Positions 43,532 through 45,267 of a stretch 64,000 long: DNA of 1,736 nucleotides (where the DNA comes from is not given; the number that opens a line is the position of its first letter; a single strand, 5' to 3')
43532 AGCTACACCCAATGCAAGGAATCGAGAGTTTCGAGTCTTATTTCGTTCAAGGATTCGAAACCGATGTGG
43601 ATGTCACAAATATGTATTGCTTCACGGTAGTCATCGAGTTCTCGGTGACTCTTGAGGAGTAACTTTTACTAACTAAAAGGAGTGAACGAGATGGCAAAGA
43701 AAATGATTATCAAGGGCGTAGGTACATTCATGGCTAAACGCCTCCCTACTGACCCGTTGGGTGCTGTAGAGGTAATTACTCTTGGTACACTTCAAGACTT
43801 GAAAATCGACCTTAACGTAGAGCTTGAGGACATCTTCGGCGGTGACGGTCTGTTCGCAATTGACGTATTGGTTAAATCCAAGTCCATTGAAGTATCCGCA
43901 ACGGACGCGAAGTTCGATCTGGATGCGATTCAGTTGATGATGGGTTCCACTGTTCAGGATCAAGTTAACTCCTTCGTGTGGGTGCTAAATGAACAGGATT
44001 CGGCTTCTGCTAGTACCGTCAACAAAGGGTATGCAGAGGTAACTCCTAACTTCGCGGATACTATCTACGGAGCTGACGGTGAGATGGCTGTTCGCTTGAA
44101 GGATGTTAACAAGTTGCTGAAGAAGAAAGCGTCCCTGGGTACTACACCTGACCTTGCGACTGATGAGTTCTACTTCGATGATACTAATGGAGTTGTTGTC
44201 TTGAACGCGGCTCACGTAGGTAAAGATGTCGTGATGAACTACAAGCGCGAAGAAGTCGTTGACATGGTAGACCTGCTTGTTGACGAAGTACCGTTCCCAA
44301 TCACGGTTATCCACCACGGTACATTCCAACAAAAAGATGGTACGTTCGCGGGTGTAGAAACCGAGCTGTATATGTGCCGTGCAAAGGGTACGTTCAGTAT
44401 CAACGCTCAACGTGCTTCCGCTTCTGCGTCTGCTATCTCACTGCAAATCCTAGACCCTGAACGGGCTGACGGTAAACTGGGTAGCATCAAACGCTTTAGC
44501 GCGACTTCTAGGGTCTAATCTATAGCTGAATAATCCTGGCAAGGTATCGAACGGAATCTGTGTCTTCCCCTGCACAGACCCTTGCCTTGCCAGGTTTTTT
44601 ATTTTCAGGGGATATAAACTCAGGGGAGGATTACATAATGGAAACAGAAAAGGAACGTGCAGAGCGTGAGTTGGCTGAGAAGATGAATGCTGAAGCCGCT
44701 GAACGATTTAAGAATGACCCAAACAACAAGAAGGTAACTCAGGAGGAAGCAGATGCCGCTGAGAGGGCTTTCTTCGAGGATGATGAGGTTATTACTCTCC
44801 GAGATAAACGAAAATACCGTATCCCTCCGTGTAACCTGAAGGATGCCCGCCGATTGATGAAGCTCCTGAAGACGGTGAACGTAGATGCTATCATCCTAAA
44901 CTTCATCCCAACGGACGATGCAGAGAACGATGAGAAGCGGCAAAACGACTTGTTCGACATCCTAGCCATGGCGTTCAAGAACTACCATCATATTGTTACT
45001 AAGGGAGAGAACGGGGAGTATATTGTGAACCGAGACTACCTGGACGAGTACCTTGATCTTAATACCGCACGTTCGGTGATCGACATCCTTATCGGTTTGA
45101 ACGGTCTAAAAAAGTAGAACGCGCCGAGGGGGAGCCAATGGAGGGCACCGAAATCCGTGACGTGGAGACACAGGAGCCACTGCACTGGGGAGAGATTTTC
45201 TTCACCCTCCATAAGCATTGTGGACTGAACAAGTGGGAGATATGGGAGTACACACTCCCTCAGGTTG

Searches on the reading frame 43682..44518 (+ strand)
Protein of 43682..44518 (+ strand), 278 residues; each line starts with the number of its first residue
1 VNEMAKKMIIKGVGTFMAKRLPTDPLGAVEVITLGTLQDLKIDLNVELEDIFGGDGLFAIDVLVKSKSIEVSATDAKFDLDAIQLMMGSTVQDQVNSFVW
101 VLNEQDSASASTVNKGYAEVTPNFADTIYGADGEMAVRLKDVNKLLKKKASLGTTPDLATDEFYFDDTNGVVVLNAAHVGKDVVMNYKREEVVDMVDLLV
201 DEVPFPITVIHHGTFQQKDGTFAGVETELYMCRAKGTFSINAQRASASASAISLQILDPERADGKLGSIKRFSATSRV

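Call 11: search_protein_families(library=phrogs, proteins=[window:43682-44518:+], max_evalue=0.001)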
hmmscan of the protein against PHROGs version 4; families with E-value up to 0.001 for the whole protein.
window:43682-44518:+ (278 aa): 2 families
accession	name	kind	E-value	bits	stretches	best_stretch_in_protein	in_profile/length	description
phrog_2729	-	head and packaging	1.5e-20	74.6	1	4-265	1-240/252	virion structural protein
phrog_8234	-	unknown function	0.00075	19.8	0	31-193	29-178/255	-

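Call 12: search_protein_families(library=pfam, proteins=[window:43682-44518:+], max_evalue=0.01)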
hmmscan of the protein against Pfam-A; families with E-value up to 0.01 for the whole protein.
window:43682-44518:+ (278 aa): 0 families

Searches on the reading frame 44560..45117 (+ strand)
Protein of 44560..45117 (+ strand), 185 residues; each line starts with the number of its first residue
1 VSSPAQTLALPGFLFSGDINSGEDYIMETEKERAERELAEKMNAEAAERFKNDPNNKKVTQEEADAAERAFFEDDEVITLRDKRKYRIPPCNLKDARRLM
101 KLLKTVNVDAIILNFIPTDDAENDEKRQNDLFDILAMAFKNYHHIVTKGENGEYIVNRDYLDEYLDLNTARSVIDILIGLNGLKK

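Call 11: search_protein_families(library=phrogs, proteins=[window:44560-45117:+], max_evalue=0.001)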
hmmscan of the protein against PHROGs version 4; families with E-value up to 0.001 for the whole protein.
window:44560-45117:+ (185 aa): 1 family
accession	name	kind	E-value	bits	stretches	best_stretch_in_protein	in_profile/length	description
phrog_25072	-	unknown function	1.1e-32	114.5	1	39-185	22-155/157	-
